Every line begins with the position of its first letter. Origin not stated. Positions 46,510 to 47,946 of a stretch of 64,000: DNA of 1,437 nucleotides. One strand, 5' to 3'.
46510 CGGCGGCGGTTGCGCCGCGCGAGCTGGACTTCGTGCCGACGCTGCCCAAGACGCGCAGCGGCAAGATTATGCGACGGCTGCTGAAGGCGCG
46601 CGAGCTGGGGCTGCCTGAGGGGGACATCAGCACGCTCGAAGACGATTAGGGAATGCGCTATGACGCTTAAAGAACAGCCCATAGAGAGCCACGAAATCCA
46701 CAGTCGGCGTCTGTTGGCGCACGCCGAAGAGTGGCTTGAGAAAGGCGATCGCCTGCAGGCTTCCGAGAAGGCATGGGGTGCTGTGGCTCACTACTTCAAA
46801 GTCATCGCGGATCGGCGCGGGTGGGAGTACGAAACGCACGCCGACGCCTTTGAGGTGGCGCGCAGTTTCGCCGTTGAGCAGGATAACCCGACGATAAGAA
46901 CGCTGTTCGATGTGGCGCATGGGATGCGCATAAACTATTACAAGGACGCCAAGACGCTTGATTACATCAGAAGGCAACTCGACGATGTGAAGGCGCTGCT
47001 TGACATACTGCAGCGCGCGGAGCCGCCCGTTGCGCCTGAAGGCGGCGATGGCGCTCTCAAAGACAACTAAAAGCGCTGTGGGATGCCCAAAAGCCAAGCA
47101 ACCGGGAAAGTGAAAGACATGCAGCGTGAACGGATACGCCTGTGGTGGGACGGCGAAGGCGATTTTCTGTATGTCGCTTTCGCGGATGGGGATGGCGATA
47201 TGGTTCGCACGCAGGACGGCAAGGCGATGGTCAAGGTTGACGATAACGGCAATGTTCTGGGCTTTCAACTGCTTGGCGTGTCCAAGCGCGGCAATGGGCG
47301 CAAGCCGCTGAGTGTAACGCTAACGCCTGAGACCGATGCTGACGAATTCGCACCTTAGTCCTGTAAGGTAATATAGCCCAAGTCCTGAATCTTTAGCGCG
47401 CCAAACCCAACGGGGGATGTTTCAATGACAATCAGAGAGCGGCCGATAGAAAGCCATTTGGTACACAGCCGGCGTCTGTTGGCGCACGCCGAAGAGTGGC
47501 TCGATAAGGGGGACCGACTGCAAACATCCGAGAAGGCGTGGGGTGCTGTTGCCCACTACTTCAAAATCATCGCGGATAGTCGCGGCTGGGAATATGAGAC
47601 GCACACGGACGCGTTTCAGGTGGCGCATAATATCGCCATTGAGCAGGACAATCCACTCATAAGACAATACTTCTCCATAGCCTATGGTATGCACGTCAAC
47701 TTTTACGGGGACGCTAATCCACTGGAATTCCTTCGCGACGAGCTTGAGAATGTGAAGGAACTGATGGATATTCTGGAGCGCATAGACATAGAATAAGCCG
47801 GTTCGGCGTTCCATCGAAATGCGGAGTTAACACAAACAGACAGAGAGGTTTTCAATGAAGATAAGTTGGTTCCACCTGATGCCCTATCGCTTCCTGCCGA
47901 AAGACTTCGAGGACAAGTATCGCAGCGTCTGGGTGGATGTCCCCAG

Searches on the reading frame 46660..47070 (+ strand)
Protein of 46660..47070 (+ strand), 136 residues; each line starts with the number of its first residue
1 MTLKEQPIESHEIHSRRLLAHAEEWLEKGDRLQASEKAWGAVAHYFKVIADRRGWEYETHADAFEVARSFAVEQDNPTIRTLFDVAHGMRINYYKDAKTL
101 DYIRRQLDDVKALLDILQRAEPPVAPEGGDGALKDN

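Call 4: search_protein_families(library=pfam, proteins=[window:46660-47070:+], max_evalue=0.1)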
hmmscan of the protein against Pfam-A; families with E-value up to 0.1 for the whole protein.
window:46660-47070:+ (136 aa): 2 families
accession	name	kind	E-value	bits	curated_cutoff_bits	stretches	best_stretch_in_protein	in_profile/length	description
PF05942.16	PaREP1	-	1.4e-10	41.6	24.4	1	15-113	6-114/115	Archaeal PaREP1/PaREP8 family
PF24484.1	ADAMTSL1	-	0.087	13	27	0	4-21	16-33/40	ADAMTSL1 domain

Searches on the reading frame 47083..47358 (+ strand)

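Call 4: search_protein_families(library=pfam, proteins=[window:47083-47358:+], max_evalue=0.1)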
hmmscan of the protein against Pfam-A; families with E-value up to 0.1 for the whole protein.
window:47083-47358:+ (91 aa): 2 families
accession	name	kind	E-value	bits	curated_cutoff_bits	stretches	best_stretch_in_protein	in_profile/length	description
PF10049.14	DUF2283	-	7.5e-05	23.3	23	1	20-67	2-49/49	Protein of unknown function (DUF2283)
PF12894.13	ANAPC4_WD40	-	0.078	13.7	22.9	1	19-53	43-77/91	Anaphase-promoting complex subunit 4 WD40 domain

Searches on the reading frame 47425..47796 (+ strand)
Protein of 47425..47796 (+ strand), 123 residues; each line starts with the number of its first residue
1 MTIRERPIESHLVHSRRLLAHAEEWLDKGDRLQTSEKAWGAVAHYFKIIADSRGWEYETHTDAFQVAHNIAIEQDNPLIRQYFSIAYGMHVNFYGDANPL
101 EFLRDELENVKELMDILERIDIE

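Call 4: search_protein_families(library=pfam, proteins=[window:47425-47796:+], max_evalue=0.1)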
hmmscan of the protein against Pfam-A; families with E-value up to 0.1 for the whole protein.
window:47425-47796:+ (123 aa): 1 family
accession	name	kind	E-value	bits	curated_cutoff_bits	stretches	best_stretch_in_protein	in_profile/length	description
PF05942.16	PaREP1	-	7.2e-14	52.1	24.4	1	12-113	3-114/115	Archaeal PaREP1/PaREP8 family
